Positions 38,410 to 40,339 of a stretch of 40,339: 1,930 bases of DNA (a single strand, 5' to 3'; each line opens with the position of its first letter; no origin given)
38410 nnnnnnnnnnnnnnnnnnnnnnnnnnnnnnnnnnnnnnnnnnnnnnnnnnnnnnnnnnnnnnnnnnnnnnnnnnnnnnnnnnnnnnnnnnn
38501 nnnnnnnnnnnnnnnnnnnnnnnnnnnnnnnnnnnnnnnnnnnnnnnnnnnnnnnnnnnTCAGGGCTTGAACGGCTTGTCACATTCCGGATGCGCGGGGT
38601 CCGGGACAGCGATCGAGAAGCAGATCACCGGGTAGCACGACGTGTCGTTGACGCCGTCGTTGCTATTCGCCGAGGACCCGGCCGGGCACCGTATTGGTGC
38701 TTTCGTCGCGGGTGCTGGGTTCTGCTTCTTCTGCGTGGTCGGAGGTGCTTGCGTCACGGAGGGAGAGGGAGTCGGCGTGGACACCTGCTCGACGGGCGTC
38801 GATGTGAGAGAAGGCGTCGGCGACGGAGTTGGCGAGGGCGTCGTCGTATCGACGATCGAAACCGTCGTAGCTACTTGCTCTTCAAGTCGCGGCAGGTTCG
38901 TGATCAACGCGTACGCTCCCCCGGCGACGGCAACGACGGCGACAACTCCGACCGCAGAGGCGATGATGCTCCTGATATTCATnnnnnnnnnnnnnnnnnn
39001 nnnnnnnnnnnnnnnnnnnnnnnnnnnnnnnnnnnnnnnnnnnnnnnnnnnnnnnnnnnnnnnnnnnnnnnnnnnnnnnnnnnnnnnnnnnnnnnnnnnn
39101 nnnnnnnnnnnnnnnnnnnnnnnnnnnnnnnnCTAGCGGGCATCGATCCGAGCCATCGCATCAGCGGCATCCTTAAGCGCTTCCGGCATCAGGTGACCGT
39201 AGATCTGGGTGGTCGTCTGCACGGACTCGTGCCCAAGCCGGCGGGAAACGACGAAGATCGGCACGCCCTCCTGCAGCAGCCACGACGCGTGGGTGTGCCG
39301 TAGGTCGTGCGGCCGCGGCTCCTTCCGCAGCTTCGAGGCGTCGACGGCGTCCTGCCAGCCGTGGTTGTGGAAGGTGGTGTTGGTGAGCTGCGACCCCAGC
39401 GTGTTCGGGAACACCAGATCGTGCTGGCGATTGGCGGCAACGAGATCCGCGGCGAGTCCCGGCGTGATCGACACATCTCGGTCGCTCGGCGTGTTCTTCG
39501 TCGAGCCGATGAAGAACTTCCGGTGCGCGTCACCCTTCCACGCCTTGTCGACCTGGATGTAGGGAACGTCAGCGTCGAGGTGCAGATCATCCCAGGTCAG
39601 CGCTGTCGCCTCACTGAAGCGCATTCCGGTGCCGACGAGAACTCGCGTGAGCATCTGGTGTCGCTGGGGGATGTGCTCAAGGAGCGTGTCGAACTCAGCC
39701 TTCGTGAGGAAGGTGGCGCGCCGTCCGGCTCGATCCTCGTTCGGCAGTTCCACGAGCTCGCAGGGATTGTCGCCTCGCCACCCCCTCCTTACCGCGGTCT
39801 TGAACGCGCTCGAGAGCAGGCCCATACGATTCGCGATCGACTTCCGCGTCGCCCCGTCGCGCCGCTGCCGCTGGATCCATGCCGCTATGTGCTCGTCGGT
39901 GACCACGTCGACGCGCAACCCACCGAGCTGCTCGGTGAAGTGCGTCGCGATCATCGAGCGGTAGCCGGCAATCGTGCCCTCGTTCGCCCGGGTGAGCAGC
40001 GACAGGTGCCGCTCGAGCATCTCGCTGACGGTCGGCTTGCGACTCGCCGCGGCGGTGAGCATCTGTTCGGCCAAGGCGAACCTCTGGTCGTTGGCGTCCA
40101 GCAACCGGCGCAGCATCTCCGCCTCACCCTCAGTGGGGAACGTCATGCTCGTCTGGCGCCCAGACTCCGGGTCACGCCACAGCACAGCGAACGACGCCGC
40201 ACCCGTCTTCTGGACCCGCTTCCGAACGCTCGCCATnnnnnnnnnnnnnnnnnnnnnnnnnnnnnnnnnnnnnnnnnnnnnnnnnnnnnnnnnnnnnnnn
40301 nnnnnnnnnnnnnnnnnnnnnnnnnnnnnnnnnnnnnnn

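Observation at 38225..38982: Integrase-linked envelope cargo: an anchored Pro/Thr-linker 4-Cys protein plus a two-TM protein (superinfection-exclusion candidates)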

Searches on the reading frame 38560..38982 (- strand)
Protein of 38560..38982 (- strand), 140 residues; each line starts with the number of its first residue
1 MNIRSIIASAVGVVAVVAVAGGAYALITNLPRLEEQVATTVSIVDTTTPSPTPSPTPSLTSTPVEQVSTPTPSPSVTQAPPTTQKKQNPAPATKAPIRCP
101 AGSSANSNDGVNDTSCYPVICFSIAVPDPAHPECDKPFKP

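Call 6: search_protein_families(library=pfam, proteins=[window:38560-38982:-], max_evalue=1)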
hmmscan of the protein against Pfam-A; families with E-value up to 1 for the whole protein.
window:38560-38982:- (140 aa): 1 family
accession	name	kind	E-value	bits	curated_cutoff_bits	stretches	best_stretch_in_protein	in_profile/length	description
PF19495.4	DUF6030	-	0.69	9.8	26.7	1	13-99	2-86/254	Family of unknown function (DUF6030)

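Call 7: search_protein_families(library=phrogs, proteins=[window:38560-38982:-], max_evalue=1)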
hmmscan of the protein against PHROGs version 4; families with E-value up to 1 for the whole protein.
window:38560-38982:- (140 aa): 2 families
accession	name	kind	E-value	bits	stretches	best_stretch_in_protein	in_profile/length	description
phrog_15511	-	unknown function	0.072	13.1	1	37-119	230-303/511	-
phrog_31598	-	unknown function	0.2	12.5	1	13-56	79-121/134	-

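Call 9: search_dna_similar(query=window:38560-38982:-, collection=phages, mode=protein, max_evalue=1)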
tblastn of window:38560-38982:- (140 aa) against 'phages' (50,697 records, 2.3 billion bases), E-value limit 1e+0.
Records with a match: 2; places in all: 2; records where one place covers at least 80% of the query: 0.
Best place of each record, by identity: 60-80% 1; <60% 1.
By first word of the organism name: Microbacterium 2.
By host as written in the record: Microbacterium paraoxydans NRRL B-24275 2.
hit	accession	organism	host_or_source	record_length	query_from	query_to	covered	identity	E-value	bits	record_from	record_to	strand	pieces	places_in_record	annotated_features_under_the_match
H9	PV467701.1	Microbacterium phage Isperia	Microbacterium paraoxydans NRRL B-24275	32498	98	140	31%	44.9%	7e-1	35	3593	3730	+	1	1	7: hypothetical protein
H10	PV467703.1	Microbacterium phage Wyvern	Microbacterium paraoxydans NRRL B-24275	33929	97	117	15%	66.7%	1e-1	37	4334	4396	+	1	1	9: hypothetical protein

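Call 11: find_homologous_proteins(query=window:38560-38982:-, max_evalue=0.01)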
Query window:38560-38982:- (140 aa): 51 proteins with E <= 0.01 among 2227 candidates.
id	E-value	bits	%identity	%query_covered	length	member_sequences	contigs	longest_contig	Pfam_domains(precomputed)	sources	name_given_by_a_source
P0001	1.1e-80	286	100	100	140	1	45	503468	-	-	-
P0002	1.3e-34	137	55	100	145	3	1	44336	-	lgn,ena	-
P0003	4.3e-32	129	53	100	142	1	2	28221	-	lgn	-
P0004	1.4e-31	127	54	100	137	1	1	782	-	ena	-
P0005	4.1e-24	103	49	100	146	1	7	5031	-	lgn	-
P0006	1.3e-22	98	87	32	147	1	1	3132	-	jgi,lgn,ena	-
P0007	2.8e-22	97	60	56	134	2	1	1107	-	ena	-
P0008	3.1e-21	94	37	100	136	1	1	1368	-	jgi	jgi:outer membrane biosynthesis protein TonB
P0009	1.3e-19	89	89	33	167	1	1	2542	-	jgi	jgi:hypothetical protein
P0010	1.6e-19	88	43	96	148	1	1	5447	-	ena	-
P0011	2.4e-19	88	87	33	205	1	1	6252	PF22352.3,PF00801.27,PF18911.7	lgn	-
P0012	1.1e-18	86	41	100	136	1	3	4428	-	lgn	-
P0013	1.4e-18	85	79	34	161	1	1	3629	-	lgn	-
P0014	2.4e-18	85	76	36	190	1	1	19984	-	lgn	-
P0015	2.7e-18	84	89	33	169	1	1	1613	-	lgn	-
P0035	1.8e-15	75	39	100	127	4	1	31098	-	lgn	-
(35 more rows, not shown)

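Call 15: find_encoding_contigs(protein=P0002, flank=6000, max_places=3)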
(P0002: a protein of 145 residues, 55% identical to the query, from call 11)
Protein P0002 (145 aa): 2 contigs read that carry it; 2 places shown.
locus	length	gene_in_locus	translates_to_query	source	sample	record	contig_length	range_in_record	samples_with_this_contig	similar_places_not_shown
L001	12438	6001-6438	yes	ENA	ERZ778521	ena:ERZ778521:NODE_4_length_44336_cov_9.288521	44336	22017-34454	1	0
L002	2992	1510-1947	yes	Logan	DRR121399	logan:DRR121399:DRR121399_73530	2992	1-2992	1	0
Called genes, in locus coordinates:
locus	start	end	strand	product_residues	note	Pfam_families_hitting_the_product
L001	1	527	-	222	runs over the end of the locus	PF13489:Methyltransf_23, PF13649:Methyltransf_25, PF13847:Methyltransf_31, PF08241:Methyltransf_11, PF08242:Methyltransf_12 (weak)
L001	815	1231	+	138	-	-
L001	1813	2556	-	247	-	PF01551:Peptidase_M23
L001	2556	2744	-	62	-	-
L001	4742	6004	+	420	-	PF14659:Phage_int_SAM_3 (weak), PF00589:Phage_integrase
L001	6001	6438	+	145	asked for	-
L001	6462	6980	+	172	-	PF09851:SHOCT (weak)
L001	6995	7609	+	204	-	-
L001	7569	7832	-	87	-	-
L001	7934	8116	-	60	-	-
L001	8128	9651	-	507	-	-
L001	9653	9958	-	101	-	-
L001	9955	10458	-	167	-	-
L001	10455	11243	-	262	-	-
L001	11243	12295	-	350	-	-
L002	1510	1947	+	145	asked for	-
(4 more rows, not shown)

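Call 16: find_encoding_contigs(protein=P0035, flank=6000, max_places=3)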
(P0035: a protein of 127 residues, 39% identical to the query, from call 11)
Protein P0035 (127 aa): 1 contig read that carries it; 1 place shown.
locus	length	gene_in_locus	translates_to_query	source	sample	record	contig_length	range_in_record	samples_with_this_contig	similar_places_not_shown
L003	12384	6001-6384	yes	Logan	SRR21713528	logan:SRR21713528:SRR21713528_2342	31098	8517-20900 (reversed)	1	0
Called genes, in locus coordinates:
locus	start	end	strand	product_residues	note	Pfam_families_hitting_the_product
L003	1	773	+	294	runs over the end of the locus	PF00589:Phage_integrase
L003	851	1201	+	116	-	PF10708:DUF2510, PF05154:TM2 (weak)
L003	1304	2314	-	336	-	PF18454:Mtd_N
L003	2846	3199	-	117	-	-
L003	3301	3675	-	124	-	-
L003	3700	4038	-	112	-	-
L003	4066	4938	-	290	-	-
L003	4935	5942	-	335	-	-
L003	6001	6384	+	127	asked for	-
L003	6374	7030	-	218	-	-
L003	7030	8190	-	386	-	-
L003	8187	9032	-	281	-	-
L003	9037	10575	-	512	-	-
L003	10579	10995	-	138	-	-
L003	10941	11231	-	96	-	-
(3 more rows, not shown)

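Call 22: search_protein_families(library=ncbifam, proteins=[window:38560-38982:-], max_evalue=10)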
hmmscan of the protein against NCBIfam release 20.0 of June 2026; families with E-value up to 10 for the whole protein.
window:38560-38982:- (140 aa): 9 families
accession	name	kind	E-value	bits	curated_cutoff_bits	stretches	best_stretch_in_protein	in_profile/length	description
NF033761.1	gliding_GltJ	equivalog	0.0016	17.6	450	1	6-105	373-468/671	adventurous gliding motility protein GltJ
NF008082.0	PRK10819.1-3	equivalog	0.011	15.6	265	1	6-95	16-105/242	TonB system transport protein TonB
NF033186.1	internalin_K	exception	0.064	11.7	1100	1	40-85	500-545/604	class 1 internalin InlK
NF005411.0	PRK06975.1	equivalog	0.11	10.7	414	1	10-47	331-368/660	fused uroporphyrinogen-III synthase HemD/membrane protein HemX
NF040486.1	SrfA_fam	subfamily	0.23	10.8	150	1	11-95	227-306/438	SrfA family protein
TIGR04526.1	predic_Ig_block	subfamily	0.45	9.4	150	1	36-92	81-139/693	putative immunoglobulin-blocking virulence protein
NF041057.1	Rcas_1661_fam_Se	equivalog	1.2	8.6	190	1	47-93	22-69/247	Rcas_1661 family thioredoxin-like (seleno)lipoprotein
NF052345.1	S_layer_anammox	exception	3.3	4.9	1400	1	35-79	1270-1315/1596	Kustd1514 family S-layer glycoprotein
NF037973.1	metallo_SslE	exception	4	4.6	3000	1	6-91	11-88/1519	lipoprotein metalloprotease SslE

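Call 23: search_protein_families(library=padloc, proteins=[window:38560-38982:-], max_evalue=10)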
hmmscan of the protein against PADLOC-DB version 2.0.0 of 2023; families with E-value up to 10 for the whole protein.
window:38560-38982:- (140 aa): 3 families
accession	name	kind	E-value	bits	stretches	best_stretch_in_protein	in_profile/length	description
PDLC04061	PD-T4-6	-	0.0025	15.4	1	12-105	362-461/510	-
PDLC04012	PD-Lambda-5_A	-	0.3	8.1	1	12-97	241-321/494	-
PDLC00653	ZorF3|ZorF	-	2.8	5.8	1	36-109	101-173/281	DUF2894 domain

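Call 33: find_encoding_contigs(protein=P0001, flank=10000, max_places=4)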
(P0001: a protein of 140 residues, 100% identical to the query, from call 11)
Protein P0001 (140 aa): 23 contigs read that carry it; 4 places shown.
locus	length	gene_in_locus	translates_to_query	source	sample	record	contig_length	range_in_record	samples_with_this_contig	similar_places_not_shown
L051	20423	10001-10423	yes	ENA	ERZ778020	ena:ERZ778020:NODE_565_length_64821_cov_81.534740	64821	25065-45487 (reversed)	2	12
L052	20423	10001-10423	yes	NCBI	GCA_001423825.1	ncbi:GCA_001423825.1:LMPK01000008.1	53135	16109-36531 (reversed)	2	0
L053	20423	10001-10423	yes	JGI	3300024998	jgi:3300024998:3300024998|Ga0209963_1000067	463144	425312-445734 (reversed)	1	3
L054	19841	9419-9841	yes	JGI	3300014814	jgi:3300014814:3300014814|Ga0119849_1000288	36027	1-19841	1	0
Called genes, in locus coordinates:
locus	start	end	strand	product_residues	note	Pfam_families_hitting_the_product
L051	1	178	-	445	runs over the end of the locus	PF00875:DNA_photolyase, PF03441:FAD_binding_7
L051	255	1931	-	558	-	-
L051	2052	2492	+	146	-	-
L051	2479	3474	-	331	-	PF00781:DAGK_cat, PF01513:NAD_kinase (weak), PF19279:YegS_C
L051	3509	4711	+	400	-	-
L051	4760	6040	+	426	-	PF02403:Seryl_tRNA_N, PF00587:tRNA-synt_2b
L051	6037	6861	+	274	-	PF05116:S6PP (weak), PF08282:Hydrolase_3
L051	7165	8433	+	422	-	PF03816:LytR_cpsA_psr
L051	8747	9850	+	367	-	PF00589:Phage_integrase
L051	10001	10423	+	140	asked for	-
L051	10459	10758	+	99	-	-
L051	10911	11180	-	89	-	-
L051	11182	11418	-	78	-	-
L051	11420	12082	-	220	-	-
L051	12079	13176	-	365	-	-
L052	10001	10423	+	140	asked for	-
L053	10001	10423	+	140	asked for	-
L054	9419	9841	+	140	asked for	-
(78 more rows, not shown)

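Call 47: predict_structure(alignment_id=A1)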
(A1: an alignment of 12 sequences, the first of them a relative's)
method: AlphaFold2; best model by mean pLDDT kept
length: 140 residues; sequences in the alignment: 12
mean_pLDDT: 54.5   pTM: 0.17
mean pLDDT of the five models: 54.5, 52.7, 52.4, 52.1, 51.7
residues with pLDDT >= 90: 0; 70-90: 15; 50-70: 68; < 50: 57
segments of 3 or more residues with pLDDT < 50: 30-45, 50-56, 58-62, 93-95, 98-108, 110-117, 137-140
pLDDT, mean of each block of 10 residues (from residue 1): 66 68 55 46 47 48 55 71 59 50 45 46 55 51
secondary structure, 60 per line:
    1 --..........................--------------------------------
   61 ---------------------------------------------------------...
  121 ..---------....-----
elements in order: H3-28 H118-122 H132-135

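Call 51: get_annotated_region(hit=H10, flank=4500)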
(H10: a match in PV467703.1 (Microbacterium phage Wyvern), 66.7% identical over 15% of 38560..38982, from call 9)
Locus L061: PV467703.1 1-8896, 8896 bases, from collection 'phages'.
description: Microbacterium phage Wyvern, complete genome.
organism: Microbacterium phage Wyvern (NCBI taxid 3416399)
taxonomy: Viruses
host: Microbacterium paraoxydans NRRL B-24275; source: soil; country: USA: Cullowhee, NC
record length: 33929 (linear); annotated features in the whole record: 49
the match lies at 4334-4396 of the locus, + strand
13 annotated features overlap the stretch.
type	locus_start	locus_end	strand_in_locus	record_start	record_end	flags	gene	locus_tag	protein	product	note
CDS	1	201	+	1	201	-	1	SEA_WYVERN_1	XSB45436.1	hypothetical protein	-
CDS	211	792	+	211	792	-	2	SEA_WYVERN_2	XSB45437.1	hypothetical protein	-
CDS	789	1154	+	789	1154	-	3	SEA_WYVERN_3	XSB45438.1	hypothetical protein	-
CDS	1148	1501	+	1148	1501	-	4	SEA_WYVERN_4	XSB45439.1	hypothetical protein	-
CDS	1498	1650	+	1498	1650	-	5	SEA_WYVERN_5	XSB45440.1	hypothetical protein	-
CDS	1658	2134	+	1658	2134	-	6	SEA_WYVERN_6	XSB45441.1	terminase small subunit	-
CDS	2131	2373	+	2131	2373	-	7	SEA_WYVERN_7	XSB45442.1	hypothetical protein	-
CDS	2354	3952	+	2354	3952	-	8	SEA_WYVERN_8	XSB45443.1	terminase large subunit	-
CDS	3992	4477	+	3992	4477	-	9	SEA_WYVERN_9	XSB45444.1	hypothetical protein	-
CDS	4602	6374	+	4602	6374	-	10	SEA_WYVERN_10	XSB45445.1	portal protein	-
CDS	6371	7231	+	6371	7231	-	11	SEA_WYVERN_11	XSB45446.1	minor capsid protein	-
CDS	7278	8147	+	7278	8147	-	12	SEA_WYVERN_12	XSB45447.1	endolysin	-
CDS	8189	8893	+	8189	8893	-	13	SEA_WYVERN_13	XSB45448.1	scaffolding protein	-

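Call 52: get_annotated_region(hit=H9, flank=4000)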
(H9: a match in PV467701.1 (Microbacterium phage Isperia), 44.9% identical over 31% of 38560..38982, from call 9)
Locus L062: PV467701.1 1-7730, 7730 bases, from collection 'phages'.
description: Microbacterium phage Isperia, complete genome.
organism: Microbacterium phage Isperia (NCBI taxid 3416397)
taxonomy: Viruses
host: Microbacterium paraoxydans NRRL B-24275; source: soil; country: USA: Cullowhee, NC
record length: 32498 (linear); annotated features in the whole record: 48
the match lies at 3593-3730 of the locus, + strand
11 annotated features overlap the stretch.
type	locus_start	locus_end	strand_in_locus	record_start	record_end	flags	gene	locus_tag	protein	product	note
CDS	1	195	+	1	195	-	1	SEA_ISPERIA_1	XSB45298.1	hypothetical protein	-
CDS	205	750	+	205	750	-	2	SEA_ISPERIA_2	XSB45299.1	hypothetical protein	-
CDS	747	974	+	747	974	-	3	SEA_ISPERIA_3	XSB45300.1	hypothetical protein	-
CDS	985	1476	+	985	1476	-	4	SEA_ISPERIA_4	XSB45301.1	terminase small subunit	-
CDS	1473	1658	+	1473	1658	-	5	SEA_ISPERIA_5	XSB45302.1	hypothetical protein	-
CDS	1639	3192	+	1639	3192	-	6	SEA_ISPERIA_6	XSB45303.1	terminase large subunit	-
CDS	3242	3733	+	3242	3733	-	7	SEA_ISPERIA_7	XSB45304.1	hypothetical protein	-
CDS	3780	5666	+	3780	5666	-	8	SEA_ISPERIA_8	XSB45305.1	portal protein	-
CDS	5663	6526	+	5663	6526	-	9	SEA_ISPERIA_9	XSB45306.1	minor capsid protein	-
CDS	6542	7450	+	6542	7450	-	10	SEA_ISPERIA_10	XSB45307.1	endolysin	-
CDS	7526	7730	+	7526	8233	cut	11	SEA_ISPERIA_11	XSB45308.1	scaffolding protein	-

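Call 72: search_protein_families(library=pfam, alignment_id=A4, max_evalue=0.01)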
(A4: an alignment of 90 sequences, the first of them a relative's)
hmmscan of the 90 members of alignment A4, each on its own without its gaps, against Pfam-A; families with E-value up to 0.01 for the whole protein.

A. member 1, P0001 (140 aa): 0 families

B. families by the number of members that match (of 90 scanned): 8 families
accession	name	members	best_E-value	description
PF18911.6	PKD_4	3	2.8e-21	PKD domain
PF00801.26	PKD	3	3.7e-15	PKD domain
PF22352.2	K319L-like_PKD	3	1.5e-09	K319L-like, PKD domain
PF16640.11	Big_3_5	1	4.4e-12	Bacterial Ig-like domain (group 3)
PF17963.7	Big_9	1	0.0006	Bacterial Ig domain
PF05053.19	Menin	1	0.0011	Menin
PF05345.18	He_PIG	1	0.0059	Putative Ig domain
PF02010.21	REJ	1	0.0099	REJ domain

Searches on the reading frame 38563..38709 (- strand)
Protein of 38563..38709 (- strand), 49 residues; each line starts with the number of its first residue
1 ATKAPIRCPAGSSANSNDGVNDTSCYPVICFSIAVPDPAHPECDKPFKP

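Call 20: find_related_loci(query=A3, collection=genome_contigs, flank=6000)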
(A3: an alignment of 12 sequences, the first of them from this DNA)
Query A3 (48 aa) in genome_contigs; peptide patterns used: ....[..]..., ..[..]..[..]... (x = any residue, [..] = any of these).
111 stretches matched a pattern; 5 encode a relative of the query (tblastn E <= 1e-3); 5 distinct loci.
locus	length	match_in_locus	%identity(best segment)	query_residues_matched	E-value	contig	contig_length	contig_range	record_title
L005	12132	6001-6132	84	5-48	5e-24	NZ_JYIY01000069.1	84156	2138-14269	Microbacterium ginsengisoli strain DSM 18659 RR49_contig000069, whole genome shotgun sequence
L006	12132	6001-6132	73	5-48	1e-19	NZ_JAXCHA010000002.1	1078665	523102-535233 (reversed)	Microbacterium sp. BG28 NODE_2, whole genome shotgun sequence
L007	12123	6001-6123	76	3-43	2e-19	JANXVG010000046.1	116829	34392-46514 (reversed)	MAG: Salinibacterium sp. isolate 341R_metabat_145 341R_k141_908587, whole genome shotgun sequence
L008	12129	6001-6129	70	5-46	8e-17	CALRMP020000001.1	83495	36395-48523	MAG: Gulosibacter sp. Marseille-P7157 isolate JJ-KL21111-146-4-m1-bin281 genome assembly, contig: JJ-KL21111-146-C52, wh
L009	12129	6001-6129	61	5-48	5e-15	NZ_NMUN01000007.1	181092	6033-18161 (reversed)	Microbacterium sp. BR1 cont07, whole genome shotgun sequence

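Call 49: search_protein_representatives(protein=window:38563-38709:-)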
Query: 49 residues. Proteins with E-value up to 0.001 (for the whole library): 90; up to 1e-10: 59; up to 1e-30: 0. The best 90 are listed.
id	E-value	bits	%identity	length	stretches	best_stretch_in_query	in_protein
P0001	2.2e-25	102.8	100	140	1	1-49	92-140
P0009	2.4e-20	87.0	87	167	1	3-49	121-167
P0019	1.7e-19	84.4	79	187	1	2-49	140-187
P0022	4.8e-19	83.0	80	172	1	4-49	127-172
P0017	7.3e-19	82.4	85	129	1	4-49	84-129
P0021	4.7e-18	79.9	81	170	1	3-49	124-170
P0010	6.8e-18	79.4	76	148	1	4-49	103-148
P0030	7.5e-18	79.3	77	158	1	3-49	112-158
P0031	2.8e-17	77.5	77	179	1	3-49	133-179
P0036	7.1e-17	76.2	79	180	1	3-49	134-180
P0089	1.7e-16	75.1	70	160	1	3-49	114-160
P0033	2.4e-16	74.6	83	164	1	4-49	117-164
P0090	3.0e-16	74.3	73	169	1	2-49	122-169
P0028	3.7e-16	74.0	74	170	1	3-49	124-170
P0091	4.2e-16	73.8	71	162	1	2-49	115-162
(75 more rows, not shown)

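Call 73: search_solved_structures(query=A3, max_evalue=10)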
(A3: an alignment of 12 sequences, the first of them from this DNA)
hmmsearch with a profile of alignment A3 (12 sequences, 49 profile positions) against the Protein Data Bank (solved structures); distinct sequences matched with E-value up to 10: 0.

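Call 85: find_related_loci(query=A3, collection=viral_contigs, flank=5000)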
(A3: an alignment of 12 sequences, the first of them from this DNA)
Query A3 (48 aa) in viral_contigs; peptide patterns used: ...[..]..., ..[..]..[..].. (x = any residue, [..] = any of these).
78 stretches matched a pattern; 7 encode a relative of the query (tblastn E <= 1e-3); 7 distinct loci.
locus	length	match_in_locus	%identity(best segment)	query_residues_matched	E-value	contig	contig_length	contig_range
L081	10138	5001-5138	83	3-48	3e-24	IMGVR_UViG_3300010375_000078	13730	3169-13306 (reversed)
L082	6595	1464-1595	84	5-48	5e-24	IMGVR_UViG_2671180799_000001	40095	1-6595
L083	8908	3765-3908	71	1-48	1e-21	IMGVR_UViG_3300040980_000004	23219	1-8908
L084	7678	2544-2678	69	4-48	2e-19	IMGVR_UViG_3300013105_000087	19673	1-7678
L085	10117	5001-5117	72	10-48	2e-17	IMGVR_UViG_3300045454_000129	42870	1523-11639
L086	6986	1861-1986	66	5-48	4e-14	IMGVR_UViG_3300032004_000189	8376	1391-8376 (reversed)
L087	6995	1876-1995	55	5-48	4e-12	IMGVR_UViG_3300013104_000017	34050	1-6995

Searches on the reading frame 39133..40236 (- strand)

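Call 6: search_protein_families(library=pfam, proteins=[window:39133-40236:-], max_evalue=1)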
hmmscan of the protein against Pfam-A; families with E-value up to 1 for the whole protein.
window:39133-40236:- (367 aa): 8 families
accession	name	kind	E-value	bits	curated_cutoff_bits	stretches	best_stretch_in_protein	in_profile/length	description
PF00589.27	Phage_integrase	-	1.5e-30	106.7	27.1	1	176-350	2-169/172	Phage integrase family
PF02899.23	Phage_int_SAM_1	-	0.00041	21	22.3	1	77-152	7-83/83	Phage integrase, N-terminal SAM-like domain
PF22022.2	Phage_int_M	-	0.0036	17.9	27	1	83-160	15-91/96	Phage integrase central domain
PF12834.13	Phage_int_SAM_2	-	0.036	15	22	1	93-150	25-87/91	Phage integrase, N-terminal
PF24624.1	Int_N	-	0.043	15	27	1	98-162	31-96/100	Phage integrase, N-terminal domain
PF14659.12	Phage_int_SAM_3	-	0.07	13.8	22.6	1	83-122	16-55/58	Phage integrase, N-terminal SAM-like domain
PF17687.6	DUF5535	-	0.2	12.3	25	0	13-53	13-53/105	Family of unknown function (DUF5535)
PF13102.12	Phage_int_SAM_5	-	0.26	12.1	22.3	1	115-158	52-92/98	Phage integrase SAM-like domain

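Call 7: search_protein_families(library=phrogs, proteins=[window:39133-40236:-], max_evalue=1)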
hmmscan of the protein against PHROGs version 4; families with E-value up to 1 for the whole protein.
window:39133-40236:- (367 aa): 11 families
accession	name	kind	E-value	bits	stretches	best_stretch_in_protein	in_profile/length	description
phrog_1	-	integration and excision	9.8e-73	247.4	1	6-364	114-450/611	integrase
phrog_216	-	integration and excision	8.4e-34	118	1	133-363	14-238/301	integrase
phrog_7685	-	integration and excision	1.1e-11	45.8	1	301-364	175-238/240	integrase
phrog_35951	-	unknown function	1.2e-07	33.1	1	290-362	5-75/97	-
phrog_7244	-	integration and excision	5.1e-07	30.2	1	17-218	22-223/263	integrase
phrog_25190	-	integration and excision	1.5e-05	26.3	1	288-360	29-100/109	integrase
phrog_7269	-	integration and excision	5.7e-05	24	1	309-358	30-78/89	integrase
phrog_37709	-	unknown function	0.03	15.3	1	143-228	29-112/116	-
phrog_23271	-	unknown function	0.033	15.1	1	308-344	10-46/67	-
phrog_5127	-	integration and excision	0.1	13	1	56-216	104-237/355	integrase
phrog_20467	-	DNA, RNA and nucleotide metabolism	0.23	12.4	1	109-151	60-101/112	HNH endonuclease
